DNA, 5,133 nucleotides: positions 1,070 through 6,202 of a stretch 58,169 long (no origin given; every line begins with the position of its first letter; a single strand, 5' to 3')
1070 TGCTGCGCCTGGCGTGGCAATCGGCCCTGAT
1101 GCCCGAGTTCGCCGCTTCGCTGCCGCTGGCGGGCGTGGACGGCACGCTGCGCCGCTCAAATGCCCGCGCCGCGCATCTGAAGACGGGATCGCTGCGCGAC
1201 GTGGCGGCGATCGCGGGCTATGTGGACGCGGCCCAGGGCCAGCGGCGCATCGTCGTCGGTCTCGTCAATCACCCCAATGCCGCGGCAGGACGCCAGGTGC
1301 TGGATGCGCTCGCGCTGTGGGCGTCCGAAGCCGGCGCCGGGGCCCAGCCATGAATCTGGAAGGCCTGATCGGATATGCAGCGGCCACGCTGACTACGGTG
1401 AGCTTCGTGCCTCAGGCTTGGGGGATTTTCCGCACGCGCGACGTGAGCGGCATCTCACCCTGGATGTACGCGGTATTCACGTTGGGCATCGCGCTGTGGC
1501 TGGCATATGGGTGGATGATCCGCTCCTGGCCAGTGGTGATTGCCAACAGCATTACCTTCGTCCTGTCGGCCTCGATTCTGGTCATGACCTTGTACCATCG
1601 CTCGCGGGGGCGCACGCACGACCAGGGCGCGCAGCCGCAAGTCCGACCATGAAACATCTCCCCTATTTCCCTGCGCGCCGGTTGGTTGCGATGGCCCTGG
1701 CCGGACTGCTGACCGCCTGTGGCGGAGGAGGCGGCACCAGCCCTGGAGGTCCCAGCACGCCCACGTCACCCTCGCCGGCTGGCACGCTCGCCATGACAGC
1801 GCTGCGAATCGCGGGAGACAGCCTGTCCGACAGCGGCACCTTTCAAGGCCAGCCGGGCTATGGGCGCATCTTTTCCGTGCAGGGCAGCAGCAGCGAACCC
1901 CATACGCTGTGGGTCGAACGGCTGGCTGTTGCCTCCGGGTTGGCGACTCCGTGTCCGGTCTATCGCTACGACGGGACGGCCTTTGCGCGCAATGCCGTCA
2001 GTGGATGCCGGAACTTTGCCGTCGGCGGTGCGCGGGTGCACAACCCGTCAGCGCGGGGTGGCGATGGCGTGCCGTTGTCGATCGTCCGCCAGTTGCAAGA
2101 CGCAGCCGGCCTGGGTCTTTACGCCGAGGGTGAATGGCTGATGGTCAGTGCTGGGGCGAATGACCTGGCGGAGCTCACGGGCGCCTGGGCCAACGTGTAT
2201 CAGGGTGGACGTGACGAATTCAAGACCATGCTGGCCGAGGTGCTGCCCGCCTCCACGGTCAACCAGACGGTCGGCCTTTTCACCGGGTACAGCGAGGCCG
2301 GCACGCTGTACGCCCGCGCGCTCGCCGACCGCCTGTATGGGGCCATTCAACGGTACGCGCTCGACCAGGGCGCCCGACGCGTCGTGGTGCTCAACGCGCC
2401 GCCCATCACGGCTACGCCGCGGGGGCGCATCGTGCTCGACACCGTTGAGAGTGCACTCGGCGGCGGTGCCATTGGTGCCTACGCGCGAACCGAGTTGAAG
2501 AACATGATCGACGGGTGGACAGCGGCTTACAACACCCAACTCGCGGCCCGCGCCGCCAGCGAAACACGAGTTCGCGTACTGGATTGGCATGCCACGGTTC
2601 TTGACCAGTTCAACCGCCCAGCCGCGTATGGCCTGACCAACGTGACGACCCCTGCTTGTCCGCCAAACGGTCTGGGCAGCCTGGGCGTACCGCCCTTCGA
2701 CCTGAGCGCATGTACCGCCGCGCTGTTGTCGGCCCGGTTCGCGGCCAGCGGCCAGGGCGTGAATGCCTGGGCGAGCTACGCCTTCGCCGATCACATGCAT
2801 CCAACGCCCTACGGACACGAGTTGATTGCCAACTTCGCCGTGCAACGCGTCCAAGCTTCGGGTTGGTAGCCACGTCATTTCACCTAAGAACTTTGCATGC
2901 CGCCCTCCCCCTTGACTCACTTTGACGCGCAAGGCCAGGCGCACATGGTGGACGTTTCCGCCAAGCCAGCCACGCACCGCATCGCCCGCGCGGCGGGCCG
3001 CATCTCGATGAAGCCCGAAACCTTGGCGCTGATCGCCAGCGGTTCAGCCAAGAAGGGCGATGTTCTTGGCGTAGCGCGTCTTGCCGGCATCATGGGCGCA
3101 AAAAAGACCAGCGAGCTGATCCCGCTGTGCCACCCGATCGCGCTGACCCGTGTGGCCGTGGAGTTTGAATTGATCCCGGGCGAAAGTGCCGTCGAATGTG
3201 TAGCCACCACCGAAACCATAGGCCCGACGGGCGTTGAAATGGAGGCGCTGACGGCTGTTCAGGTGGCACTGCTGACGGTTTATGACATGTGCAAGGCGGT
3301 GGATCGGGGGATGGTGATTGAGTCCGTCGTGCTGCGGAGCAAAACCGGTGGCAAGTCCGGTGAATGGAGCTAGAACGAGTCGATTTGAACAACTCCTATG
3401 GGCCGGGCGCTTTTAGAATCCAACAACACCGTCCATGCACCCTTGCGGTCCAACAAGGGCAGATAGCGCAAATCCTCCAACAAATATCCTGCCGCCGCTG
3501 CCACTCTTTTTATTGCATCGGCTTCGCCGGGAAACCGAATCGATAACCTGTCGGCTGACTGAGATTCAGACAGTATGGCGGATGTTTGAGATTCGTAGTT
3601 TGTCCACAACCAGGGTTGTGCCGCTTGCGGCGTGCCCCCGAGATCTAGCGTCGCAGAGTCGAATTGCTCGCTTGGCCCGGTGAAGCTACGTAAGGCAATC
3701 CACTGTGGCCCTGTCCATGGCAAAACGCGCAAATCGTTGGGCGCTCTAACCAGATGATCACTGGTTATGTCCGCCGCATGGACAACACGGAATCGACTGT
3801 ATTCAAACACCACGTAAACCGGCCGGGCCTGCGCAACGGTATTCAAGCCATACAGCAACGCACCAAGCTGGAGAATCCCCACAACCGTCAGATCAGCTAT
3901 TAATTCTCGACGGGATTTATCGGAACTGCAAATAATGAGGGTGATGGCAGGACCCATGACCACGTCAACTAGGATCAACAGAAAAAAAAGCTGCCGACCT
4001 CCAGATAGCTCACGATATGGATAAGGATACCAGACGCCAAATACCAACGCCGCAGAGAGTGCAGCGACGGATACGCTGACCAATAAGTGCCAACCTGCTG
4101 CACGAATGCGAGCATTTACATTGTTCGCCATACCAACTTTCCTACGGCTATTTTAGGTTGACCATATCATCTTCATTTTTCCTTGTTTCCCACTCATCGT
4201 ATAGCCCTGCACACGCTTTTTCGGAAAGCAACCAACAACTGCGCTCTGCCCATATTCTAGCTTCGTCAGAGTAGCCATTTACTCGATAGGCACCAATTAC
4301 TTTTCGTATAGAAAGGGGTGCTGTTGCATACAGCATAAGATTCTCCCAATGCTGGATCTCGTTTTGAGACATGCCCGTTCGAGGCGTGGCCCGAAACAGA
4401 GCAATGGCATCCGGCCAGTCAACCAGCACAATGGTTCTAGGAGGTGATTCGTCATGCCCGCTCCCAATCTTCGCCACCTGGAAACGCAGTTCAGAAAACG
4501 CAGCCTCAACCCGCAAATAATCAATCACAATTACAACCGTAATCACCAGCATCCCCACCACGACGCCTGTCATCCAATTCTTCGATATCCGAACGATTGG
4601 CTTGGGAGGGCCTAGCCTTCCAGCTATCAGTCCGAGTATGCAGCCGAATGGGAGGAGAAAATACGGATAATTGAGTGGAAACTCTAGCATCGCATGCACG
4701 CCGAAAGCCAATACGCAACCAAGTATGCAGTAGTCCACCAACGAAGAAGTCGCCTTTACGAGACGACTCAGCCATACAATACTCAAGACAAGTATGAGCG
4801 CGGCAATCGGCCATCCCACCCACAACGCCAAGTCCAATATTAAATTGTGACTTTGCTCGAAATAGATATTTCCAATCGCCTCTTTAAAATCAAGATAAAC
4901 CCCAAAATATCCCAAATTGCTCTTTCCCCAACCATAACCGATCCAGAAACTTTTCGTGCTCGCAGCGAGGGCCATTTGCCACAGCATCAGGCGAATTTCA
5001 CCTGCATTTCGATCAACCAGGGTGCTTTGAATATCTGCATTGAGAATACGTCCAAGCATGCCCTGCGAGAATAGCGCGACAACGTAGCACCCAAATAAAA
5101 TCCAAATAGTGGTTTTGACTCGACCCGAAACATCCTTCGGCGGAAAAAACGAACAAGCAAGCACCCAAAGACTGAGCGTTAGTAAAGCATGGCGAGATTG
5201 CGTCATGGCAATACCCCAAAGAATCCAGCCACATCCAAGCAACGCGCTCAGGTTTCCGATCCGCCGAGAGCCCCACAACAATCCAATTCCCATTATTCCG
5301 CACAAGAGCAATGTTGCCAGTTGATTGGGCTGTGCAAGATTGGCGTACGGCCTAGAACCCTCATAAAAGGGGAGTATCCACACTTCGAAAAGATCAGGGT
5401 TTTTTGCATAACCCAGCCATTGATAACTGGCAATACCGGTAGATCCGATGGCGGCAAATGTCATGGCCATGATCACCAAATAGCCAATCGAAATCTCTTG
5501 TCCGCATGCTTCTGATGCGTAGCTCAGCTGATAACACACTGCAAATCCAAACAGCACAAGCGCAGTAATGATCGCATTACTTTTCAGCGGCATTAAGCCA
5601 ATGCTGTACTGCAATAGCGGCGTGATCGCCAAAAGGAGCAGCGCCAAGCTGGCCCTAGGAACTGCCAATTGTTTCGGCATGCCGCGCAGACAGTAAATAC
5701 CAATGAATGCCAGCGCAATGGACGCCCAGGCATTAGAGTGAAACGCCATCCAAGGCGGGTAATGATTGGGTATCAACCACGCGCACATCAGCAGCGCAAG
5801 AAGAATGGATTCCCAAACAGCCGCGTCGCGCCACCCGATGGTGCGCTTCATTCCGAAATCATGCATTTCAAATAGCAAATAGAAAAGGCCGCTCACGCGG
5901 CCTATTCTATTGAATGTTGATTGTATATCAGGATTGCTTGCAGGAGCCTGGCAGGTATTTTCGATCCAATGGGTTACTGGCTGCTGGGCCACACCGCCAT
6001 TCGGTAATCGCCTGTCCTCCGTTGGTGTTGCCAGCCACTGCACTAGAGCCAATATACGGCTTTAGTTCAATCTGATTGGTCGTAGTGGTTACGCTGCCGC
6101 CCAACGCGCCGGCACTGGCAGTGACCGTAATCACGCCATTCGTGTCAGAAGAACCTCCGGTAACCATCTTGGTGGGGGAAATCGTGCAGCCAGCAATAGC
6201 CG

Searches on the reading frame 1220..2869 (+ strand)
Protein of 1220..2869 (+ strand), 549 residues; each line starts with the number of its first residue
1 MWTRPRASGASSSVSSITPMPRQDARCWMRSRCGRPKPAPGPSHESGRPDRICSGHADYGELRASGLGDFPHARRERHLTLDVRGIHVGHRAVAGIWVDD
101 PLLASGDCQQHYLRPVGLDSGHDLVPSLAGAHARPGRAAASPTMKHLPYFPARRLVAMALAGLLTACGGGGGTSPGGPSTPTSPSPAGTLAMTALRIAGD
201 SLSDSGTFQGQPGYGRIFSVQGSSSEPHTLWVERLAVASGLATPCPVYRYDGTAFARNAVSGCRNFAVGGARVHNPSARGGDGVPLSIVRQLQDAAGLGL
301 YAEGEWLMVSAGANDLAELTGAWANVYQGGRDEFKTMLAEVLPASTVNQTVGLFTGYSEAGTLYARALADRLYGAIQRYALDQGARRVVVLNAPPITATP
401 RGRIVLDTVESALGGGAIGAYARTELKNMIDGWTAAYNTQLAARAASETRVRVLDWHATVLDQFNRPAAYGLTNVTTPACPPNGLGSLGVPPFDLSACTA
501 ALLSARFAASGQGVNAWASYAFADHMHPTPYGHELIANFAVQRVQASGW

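Call 68: search_protein_families(library=pfam, proteins=[window:1220-2869:+], max_evalue=0.00001)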
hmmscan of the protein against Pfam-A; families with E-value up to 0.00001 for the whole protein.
window:1220-2869:+ (549 aa): 1 family
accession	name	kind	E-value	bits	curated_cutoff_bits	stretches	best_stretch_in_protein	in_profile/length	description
PF00657.28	Lipase_GDSL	-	1e-11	45.8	23.6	1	198-538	4-206/208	GDSL-like Lipase/Acylhydrolase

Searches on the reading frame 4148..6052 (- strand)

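Call 68: search_protein_families(library=pfam, proteins=[window:4148-6052:-], max_evalue=0.00001)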
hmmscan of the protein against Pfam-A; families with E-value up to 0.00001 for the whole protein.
window:4148-6052:- (634 aa): 3 families
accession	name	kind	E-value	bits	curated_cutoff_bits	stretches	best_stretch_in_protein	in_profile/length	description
PF11846.14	Wzy_C_2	-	4.8e-13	49.9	28.5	1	443-608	3-175/191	Virulence factor membrane-bound polymerase, C-terminal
PF15864.10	PglL_A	-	9.8e-08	32.1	25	1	235-260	1-26/26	Protein glycosylation ligase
PF04932.20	Wzy_C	-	7.9e-06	26.2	31.7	1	253-420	5-148/149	O-Antigen ligase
